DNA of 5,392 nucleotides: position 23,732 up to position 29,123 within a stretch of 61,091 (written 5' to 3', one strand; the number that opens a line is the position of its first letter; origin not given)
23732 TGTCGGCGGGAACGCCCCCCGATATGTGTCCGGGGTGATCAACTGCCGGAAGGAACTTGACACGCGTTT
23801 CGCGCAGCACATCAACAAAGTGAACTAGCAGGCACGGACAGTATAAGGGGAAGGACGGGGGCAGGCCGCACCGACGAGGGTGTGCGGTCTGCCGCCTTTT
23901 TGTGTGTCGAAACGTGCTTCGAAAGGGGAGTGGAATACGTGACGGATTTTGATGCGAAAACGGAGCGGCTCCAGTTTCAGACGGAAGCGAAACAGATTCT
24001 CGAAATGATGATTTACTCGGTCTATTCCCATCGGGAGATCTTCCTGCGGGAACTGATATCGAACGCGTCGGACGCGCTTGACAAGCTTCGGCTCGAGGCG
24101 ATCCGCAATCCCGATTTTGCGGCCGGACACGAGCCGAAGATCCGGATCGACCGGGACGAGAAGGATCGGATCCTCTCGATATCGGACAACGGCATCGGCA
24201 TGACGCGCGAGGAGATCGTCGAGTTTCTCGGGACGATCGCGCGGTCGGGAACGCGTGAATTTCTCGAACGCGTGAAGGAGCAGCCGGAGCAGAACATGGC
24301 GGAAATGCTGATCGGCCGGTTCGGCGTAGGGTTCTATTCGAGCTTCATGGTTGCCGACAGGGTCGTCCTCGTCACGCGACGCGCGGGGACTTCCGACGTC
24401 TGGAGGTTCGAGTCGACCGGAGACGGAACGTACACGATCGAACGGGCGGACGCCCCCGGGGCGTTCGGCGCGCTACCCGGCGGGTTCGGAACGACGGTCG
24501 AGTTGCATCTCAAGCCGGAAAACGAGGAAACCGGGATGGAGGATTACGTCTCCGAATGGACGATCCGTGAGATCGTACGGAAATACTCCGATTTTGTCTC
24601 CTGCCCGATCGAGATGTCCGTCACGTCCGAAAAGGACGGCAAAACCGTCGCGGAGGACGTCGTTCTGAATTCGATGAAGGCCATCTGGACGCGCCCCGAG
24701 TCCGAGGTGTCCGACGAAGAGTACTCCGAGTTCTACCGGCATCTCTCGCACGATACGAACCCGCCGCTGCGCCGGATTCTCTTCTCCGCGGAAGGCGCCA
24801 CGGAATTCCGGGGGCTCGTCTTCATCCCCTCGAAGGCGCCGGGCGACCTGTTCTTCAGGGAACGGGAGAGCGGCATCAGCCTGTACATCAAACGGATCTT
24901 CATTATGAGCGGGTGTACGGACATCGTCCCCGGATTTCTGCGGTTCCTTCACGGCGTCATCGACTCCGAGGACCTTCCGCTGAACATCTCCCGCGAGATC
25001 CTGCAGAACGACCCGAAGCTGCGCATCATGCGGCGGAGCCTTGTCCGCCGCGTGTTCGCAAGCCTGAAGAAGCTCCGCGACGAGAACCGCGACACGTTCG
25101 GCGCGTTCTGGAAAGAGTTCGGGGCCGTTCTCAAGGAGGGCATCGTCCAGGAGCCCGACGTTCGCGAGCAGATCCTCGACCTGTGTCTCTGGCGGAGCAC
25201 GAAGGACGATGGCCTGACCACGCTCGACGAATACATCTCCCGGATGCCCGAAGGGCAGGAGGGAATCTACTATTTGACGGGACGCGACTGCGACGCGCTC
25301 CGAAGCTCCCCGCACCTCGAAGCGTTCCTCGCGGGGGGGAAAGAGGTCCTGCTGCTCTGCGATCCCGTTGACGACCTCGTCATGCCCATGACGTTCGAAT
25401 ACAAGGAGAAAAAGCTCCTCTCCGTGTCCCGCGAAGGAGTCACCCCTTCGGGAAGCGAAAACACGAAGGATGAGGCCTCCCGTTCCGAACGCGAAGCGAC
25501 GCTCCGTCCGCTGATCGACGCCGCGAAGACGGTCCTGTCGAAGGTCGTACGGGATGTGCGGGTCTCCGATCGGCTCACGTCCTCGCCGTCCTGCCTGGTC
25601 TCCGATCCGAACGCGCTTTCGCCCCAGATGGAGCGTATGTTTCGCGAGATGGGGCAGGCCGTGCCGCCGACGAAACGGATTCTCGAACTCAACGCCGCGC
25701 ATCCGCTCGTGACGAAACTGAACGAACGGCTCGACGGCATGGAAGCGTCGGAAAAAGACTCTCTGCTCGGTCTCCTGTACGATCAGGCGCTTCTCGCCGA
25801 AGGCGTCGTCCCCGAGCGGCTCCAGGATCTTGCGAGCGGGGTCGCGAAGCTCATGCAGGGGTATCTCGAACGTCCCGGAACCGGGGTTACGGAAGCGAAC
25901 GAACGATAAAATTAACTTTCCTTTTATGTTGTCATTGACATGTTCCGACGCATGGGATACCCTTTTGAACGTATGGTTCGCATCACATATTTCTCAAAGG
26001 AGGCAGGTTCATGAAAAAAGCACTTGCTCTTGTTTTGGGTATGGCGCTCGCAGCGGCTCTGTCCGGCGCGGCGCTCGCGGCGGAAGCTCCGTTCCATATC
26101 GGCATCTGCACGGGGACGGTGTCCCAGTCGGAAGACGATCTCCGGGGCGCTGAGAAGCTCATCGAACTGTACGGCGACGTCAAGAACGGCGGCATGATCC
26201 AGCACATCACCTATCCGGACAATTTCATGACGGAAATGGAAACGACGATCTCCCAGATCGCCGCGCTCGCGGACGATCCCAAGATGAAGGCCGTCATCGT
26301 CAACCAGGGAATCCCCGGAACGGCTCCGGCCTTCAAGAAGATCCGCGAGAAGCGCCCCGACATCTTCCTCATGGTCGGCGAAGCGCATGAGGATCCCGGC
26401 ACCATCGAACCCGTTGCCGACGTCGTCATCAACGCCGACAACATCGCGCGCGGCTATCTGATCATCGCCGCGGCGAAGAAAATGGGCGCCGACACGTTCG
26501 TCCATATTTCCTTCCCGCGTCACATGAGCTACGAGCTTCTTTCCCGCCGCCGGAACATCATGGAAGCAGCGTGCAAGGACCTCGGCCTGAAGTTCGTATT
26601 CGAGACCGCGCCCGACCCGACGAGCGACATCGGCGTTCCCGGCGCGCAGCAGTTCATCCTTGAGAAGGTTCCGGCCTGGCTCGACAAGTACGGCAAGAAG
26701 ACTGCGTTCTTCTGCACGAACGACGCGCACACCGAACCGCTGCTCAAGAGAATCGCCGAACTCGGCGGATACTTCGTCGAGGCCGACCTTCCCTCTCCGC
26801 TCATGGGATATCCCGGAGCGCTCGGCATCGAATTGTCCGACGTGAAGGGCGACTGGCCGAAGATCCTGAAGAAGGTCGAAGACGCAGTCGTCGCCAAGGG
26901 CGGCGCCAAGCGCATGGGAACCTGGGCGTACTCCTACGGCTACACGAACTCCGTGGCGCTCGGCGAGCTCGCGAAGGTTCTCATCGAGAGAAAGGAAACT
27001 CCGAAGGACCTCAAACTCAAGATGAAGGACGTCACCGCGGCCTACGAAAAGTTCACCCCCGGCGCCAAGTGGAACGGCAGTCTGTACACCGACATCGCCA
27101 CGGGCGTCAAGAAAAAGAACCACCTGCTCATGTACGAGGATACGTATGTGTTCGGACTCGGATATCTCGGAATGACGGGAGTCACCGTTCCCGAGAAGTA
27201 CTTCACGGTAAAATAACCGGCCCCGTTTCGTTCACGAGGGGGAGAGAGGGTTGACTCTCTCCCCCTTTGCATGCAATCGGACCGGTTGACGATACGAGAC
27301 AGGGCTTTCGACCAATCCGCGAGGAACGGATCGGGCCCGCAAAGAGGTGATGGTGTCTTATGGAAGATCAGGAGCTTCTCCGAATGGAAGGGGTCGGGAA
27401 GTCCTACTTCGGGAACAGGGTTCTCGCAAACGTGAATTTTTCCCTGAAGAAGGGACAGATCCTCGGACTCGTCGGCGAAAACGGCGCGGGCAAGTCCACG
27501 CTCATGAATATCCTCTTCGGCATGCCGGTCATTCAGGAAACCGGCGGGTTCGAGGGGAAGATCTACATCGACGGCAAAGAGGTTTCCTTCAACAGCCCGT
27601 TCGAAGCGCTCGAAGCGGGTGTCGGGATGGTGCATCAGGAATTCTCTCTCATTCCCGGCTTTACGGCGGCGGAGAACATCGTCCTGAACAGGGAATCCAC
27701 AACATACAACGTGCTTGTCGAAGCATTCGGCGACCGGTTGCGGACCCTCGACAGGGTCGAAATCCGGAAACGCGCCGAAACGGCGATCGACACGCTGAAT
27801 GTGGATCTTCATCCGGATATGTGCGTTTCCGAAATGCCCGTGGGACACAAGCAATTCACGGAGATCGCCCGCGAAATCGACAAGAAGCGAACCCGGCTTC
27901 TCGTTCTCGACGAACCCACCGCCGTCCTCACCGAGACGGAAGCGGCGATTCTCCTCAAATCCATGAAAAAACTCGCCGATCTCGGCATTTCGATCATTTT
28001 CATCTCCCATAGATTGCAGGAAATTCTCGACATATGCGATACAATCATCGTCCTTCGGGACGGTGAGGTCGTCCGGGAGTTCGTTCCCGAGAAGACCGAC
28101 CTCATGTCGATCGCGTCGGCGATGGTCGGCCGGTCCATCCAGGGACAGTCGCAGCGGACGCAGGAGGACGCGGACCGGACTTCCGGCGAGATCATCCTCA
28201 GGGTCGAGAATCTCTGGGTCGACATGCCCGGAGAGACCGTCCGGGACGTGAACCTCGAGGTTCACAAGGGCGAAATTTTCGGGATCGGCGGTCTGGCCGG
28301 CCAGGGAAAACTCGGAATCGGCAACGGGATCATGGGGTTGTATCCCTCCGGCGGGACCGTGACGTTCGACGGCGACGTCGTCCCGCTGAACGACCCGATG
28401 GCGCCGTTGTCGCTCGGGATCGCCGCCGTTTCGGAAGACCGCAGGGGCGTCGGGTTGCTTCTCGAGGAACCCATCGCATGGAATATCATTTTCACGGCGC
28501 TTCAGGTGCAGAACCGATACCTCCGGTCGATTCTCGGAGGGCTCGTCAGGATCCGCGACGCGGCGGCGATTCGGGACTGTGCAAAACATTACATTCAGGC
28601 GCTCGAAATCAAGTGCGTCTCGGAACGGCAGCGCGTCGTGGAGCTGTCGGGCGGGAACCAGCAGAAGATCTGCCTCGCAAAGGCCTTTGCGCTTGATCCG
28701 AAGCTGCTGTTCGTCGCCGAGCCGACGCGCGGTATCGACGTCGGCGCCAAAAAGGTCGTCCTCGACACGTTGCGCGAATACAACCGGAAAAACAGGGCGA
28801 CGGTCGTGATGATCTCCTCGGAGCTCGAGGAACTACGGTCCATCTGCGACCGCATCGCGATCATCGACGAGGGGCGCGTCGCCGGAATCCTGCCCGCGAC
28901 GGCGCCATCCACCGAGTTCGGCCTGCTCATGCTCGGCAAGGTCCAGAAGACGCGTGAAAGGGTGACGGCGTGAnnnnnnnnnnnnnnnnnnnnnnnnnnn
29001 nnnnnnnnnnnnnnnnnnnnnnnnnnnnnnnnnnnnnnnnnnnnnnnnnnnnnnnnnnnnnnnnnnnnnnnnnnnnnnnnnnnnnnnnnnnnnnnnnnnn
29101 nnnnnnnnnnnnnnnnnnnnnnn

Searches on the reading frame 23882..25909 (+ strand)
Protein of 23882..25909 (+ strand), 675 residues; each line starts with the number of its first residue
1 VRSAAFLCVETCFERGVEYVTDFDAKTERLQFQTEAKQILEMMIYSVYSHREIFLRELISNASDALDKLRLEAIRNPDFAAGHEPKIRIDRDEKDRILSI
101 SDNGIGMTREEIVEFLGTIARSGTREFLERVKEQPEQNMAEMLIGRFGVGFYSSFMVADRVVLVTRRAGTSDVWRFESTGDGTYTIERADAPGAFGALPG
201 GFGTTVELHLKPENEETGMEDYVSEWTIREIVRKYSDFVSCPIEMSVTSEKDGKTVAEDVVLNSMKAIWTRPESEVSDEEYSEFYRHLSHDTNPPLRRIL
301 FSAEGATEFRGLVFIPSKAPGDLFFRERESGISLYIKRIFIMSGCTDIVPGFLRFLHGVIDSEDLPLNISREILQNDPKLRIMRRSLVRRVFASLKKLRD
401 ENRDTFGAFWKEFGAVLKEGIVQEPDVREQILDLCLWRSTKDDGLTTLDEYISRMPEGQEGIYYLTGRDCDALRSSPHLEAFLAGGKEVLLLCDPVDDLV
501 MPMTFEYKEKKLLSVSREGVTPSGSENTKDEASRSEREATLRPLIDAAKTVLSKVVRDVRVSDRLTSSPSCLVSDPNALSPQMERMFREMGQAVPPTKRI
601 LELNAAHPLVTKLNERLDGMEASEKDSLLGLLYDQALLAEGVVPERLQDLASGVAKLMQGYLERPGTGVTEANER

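Call 39: search_protein_families(library=pfam, proteins=[window:23882-25909:+], max_evalue=0.00001)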
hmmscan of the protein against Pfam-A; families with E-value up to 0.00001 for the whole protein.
window:23882-25909:+ (675 aa): 2 families
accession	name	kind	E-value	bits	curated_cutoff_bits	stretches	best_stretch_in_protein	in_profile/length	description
PF00183.23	HSP90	-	6.7e-119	398.6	24.4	1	252-664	72-492/518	Hsp90 protein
PF13589.12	HATPase_c_3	-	2.9e-09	37.5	25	1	57-173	9-100/137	Histidine kinase-, DNA gyrase B-, and HSP90-like ATPase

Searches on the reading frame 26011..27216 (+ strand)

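Call 39: search_protein_families(library=pfam, proteins=[window:26011-27216:+], max_evalue=0.00001)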
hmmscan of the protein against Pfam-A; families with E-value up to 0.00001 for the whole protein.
window:26011-27216:+ (401 aa): 1 family
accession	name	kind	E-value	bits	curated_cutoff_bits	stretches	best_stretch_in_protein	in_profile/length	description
PF12683.13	DUF3798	-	1.2e-133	445.1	24.6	1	28-303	1-271/271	Protein of unknown function (DUF3798)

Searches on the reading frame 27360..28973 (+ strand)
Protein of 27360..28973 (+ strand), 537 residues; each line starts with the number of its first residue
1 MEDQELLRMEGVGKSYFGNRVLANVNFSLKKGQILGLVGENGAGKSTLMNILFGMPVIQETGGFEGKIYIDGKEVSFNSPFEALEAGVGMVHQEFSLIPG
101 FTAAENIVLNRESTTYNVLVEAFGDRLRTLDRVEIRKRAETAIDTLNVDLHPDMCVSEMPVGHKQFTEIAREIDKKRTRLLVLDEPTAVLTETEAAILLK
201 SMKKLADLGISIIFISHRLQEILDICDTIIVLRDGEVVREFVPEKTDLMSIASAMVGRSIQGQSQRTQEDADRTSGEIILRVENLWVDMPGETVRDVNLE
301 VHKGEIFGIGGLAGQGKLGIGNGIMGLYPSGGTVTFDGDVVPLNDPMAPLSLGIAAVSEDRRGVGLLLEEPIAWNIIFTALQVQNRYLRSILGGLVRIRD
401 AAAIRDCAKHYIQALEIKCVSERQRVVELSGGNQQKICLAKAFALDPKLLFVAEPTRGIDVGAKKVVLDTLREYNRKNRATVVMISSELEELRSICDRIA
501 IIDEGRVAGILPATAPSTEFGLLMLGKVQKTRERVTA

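Call 39: search_protein_families(library=pfam, proteins=[window:27360-28973:+], max_evalue=0.00001)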
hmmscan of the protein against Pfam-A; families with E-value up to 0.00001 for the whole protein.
window:27360-28973:+ (537 aa): 2 families
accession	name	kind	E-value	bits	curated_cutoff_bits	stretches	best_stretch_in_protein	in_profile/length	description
PF00005.33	ABC_tran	-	2.3e-40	138.8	25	2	22-188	1-137/137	ABC transporter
PF13304.12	AAA_21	-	3.5e-06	27.7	27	0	35-67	2-41/304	AAA domain, putative AbiEii toxin, Type IV TA system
